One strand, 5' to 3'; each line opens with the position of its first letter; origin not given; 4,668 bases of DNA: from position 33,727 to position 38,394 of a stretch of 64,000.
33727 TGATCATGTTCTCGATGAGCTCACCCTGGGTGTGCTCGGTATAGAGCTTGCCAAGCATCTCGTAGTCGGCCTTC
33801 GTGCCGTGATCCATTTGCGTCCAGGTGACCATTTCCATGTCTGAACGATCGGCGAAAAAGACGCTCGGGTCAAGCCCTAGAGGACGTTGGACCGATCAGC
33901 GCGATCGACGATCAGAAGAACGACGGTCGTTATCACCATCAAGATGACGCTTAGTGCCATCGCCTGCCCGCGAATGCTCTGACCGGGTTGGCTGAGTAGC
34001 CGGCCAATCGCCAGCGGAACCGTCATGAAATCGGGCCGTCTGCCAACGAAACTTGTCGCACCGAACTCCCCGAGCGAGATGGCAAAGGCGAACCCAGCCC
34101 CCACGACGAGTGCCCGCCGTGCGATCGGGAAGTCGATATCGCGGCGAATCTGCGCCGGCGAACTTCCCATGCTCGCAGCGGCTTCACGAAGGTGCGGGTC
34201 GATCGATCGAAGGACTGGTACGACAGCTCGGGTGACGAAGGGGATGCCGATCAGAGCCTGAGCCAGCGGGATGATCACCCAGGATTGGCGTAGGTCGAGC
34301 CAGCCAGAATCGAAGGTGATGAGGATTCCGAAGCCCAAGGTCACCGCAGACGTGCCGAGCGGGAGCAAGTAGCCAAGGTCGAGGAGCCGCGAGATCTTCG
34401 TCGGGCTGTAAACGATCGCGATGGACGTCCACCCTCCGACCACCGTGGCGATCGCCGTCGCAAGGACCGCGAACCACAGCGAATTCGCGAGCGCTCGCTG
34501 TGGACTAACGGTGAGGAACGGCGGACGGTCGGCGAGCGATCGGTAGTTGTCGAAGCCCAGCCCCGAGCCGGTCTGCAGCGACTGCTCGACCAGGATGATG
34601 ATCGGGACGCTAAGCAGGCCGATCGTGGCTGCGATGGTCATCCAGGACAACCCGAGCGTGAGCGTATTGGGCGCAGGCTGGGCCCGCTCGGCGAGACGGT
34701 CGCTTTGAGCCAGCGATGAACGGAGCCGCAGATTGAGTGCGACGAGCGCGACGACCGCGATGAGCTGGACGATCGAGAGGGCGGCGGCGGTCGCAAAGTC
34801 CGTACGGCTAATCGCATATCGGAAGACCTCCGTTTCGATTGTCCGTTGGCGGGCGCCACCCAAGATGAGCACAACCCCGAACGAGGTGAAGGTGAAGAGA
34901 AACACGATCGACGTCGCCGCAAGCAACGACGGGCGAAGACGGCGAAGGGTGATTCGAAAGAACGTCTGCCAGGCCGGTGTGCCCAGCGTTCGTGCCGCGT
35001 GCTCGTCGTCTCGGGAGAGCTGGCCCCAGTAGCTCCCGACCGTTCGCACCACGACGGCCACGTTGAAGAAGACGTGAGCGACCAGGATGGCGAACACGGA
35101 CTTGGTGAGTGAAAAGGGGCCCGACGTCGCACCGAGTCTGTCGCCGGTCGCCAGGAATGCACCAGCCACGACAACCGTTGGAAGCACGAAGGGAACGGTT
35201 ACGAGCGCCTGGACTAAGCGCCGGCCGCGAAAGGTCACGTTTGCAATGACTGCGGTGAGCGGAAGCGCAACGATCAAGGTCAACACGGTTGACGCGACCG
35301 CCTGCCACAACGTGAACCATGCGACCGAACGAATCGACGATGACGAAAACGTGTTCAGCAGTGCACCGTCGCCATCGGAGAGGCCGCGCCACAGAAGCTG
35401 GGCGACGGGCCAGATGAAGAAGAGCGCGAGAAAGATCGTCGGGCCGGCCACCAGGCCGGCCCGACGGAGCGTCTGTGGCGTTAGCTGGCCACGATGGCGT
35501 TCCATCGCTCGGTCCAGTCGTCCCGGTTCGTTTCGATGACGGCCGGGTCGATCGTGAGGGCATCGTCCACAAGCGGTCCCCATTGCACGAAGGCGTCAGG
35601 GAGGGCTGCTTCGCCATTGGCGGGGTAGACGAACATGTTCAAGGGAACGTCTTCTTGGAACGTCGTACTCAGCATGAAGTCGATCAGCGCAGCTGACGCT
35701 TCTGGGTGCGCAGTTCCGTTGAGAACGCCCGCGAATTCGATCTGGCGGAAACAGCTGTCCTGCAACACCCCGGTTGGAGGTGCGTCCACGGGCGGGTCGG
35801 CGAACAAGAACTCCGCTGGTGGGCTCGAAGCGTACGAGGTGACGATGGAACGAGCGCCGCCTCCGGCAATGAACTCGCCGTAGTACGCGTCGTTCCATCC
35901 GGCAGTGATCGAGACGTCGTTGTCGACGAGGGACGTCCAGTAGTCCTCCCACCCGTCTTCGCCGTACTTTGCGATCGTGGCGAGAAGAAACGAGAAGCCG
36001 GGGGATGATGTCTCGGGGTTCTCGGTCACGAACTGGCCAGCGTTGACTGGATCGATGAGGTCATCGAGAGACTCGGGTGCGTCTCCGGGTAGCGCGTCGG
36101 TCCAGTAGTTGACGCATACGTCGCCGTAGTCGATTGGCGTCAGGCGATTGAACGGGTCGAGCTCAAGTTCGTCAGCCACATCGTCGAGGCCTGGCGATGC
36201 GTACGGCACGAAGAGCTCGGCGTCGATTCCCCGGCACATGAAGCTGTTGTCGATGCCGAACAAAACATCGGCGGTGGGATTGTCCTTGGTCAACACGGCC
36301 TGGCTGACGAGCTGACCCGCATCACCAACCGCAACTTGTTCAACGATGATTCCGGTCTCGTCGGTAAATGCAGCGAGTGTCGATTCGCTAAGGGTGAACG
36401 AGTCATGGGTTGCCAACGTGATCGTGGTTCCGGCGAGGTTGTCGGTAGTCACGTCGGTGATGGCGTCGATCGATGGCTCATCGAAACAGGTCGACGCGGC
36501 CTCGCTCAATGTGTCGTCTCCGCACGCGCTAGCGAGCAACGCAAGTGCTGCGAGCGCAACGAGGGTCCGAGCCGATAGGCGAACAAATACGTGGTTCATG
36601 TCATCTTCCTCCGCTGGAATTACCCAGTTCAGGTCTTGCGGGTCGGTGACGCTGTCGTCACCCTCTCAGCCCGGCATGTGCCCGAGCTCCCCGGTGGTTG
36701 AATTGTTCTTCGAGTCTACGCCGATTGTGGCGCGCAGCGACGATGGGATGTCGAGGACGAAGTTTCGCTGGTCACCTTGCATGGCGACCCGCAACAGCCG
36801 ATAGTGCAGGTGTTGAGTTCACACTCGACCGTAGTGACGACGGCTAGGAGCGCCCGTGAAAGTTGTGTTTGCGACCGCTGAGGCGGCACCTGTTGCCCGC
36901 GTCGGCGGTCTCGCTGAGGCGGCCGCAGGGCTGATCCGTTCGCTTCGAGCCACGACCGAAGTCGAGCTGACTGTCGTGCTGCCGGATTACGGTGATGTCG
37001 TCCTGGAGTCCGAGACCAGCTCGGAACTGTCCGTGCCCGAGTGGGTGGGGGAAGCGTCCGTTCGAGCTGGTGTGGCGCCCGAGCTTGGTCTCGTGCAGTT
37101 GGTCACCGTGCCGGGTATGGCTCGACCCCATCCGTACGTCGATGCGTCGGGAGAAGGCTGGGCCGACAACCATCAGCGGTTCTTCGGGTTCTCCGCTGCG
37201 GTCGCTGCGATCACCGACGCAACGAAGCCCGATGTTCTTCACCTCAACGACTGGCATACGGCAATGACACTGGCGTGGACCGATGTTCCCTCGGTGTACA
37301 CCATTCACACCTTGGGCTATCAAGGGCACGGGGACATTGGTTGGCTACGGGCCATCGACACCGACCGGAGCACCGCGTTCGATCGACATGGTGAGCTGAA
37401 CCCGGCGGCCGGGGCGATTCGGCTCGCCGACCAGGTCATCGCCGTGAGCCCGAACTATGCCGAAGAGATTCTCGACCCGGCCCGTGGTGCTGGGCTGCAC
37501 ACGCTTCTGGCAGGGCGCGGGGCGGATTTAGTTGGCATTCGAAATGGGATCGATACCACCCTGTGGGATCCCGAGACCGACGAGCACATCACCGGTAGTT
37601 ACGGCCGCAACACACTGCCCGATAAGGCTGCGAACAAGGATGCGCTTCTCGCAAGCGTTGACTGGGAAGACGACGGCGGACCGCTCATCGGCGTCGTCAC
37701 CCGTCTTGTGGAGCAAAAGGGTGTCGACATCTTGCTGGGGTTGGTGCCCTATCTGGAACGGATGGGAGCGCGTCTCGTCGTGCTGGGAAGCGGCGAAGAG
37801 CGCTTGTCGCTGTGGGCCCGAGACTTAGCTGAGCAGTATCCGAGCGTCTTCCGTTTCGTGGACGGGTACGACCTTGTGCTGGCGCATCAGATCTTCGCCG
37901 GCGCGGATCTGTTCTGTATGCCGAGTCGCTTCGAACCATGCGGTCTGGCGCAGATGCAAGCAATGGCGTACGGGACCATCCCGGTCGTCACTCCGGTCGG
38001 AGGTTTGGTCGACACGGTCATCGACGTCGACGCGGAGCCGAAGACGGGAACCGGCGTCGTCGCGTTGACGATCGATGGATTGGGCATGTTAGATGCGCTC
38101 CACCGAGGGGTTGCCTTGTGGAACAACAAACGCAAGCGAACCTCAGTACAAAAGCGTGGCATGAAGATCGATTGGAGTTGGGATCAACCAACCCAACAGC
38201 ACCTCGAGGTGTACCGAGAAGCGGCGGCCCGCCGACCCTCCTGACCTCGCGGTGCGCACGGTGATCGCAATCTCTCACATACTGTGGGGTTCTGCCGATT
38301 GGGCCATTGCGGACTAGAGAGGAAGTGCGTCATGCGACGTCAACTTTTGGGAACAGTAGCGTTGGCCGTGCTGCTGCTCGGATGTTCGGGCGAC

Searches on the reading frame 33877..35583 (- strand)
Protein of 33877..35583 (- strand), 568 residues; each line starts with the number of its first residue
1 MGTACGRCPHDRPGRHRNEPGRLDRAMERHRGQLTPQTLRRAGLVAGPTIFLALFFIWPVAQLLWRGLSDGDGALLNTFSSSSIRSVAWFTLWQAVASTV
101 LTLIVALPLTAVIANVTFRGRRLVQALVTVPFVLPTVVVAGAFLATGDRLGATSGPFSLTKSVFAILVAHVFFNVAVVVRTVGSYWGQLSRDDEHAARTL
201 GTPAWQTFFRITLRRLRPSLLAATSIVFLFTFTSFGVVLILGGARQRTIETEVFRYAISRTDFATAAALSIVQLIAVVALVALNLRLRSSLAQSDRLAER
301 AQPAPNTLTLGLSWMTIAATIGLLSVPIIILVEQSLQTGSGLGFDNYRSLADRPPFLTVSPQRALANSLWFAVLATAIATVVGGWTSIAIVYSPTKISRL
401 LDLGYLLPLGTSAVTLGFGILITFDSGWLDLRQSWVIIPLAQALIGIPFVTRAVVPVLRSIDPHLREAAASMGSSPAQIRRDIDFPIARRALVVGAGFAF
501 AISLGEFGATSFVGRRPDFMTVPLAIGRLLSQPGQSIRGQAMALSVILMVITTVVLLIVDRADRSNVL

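Call 11: search_protein_families(library=pfam, proteins=[window:33877-35583:-])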
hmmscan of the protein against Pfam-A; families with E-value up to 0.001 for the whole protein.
window:33877-35583:- (568 aa): 1 family
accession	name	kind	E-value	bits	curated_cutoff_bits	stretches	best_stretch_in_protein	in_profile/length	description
PF00528.27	BPD_transp_1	-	2.5e-19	70.2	26.4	2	387-563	9-179/184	Binding-protein-dependent transport system inner membrane component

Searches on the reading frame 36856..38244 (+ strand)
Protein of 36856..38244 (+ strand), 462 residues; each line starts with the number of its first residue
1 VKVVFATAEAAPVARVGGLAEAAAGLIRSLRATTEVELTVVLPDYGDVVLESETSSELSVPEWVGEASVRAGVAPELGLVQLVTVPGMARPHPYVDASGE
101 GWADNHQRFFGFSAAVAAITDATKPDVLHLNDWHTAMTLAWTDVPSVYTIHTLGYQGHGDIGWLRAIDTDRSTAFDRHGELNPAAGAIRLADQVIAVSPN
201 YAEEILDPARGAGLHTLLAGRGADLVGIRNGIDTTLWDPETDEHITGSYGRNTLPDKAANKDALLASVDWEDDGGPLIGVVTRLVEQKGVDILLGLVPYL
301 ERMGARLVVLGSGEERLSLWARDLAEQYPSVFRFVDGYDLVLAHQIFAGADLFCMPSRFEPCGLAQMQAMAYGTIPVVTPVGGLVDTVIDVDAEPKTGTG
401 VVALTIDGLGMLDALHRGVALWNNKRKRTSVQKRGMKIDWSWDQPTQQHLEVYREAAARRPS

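Call 10: search_protein_families(library=pfam, proteins=[window:36856-38244:+])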
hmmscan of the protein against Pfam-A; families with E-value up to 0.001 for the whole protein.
window:36856-38244:+ (462 aa): 5 families
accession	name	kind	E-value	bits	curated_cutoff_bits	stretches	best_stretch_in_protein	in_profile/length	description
PF08323.17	Glyco_transf_5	-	3.5e-43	148.5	22.7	1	2-219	1-238/239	Starch synthase catalytic domain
PF00534.26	Glycos_transf_1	-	2.7e-17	63.3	26.4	1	272-392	12-135/172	Glycosyl transferases group 1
PF13692.12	Glyco_trans_1_4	-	1.2e-15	58.5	27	1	276-390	2-117/142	Glycosyl transferases group 1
PF13439.12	Glyco_transf_4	-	9.1e-11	42.5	28.5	1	101-207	49-150/170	Glycosyltransferase Family 4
PF13579.12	Glyco_trans_4_4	-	5.7e-07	30.5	29.7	1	17-206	1-143/158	Glycosyl transferase 4-like domain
